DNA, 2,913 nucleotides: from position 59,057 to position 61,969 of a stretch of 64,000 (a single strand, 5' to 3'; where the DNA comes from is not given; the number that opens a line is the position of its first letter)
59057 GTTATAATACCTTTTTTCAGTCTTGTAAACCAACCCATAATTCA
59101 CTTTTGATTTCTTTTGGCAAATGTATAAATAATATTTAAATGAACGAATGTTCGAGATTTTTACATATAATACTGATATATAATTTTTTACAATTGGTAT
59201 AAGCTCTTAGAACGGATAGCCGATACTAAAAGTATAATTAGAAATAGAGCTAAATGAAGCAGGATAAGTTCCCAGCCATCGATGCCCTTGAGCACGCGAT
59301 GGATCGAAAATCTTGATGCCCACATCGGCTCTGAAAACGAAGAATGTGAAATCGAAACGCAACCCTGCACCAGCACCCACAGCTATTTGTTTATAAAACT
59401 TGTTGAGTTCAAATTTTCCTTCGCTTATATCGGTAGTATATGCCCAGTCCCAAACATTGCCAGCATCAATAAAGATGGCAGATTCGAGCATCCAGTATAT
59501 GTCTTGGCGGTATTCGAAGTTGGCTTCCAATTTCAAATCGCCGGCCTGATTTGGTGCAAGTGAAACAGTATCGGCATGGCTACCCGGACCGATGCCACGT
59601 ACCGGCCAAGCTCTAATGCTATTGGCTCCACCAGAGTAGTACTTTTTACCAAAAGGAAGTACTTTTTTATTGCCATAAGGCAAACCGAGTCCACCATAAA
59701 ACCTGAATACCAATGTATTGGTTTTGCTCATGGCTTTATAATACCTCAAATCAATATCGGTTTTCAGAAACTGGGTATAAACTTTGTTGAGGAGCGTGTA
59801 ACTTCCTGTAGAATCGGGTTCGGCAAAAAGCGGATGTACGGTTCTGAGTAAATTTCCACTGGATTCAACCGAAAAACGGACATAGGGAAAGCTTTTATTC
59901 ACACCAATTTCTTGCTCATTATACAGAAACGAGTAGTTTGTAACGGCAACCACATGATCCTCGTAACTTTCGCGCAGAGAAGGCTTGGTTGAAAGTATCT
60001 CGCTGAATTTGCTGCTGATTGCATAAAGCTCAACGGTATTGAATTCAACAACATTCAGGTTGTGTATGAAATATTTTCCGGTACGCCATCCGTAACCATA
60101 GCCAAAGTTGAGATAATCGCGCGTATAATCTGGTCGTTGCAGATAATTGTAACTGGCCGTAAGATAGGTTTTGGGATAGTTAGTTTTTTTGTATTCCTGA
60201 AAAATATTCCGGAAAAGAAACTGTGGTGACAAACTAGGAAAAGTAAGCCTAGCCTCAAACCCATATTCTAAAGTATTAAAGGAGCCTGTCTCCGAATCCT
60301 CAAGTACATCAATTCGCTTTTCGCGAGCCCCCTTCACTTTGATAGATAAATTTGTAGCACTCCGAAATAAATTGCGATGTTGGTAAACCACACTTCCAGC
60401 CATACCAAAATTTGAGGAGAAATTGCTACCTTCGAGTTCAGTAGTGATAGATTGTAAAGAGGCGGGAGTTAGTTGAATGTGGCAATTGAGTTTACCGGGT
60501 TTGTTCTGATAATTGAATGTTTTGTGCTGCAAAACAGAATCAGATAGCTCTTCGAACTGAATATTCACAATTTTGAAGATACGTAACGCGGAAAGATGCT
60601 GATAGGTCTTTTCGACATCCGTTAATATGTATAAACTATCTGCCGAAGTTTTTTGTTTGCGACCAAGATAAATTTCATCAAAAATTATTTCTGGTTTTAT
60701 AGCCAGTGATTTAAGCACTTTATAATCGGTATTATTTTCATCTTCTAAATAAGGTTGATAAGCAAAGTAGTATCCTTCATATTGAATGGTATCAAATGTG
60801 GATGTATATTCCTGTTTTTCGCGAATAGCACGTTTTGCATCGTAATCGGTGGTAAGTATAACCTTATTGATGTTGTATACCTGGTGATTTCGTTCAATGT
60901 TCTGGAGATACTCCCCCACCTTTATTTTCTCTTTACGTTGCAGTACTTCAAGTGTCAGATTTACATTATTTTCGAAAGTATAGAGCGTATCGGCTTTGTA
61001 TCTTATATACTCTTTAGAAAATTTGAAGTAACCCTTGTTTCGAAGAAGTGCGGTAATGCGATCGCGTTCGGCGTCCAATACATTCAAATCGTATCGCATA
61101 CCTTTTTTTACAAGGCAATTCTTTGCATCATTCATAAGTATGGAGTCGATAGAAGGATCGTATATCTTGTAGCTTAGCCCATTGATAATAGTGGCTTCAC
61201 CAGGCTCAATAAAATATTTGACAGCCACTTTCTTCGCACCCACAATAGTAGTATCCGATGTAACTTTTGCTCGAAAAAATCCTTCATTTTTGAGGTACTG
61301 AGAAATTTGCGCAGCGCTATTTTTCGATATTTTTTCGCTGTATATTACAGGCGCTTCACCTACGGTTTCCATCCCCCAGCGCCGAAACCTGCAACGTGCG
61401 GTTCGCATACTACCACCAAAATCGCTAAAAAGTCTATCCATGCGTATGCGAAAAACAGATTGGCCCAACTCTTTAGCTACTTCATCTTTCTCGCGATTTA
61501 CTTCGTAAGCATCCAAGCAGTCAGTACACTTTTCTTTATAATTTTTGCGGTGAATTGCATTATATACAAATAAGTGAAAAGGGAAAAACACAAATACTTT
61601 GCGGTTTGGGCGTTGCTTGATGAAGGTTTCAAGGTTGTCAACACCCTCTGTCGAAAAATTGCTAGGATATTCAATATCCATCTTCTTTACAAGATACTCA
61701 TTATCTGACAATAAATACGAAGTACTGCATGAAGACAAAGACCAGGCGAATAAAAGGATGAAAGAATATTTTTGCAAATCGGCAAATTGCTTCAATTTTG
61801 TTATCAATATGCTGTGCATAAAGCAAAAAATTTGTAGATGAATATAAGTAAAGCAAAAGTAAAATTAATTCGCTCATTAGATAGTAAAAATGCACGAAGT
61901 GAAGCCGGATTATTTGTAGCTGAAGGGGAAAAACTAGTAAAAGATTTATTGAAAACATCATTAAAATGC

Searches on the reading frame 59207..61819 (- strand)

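Call 46: search_protein_families(library=pfam, proteins=[window:59207-61819:-], max_evalue=0.0001)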
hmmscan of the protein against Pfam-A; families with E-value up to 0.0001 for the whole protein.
window:59207-61819:- (870 aa): 2 families
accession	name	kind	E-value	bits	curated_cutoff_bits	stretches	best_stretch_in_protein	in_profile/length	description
PF01103.29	Omp85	-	2e-22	80.6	24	1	479-868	26-323/325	Omp85 superfamily domain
PF07244.20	POTRA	-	1.4e-06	29.3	21.3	0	236-292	24-76/79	Surface antigen variable number repeat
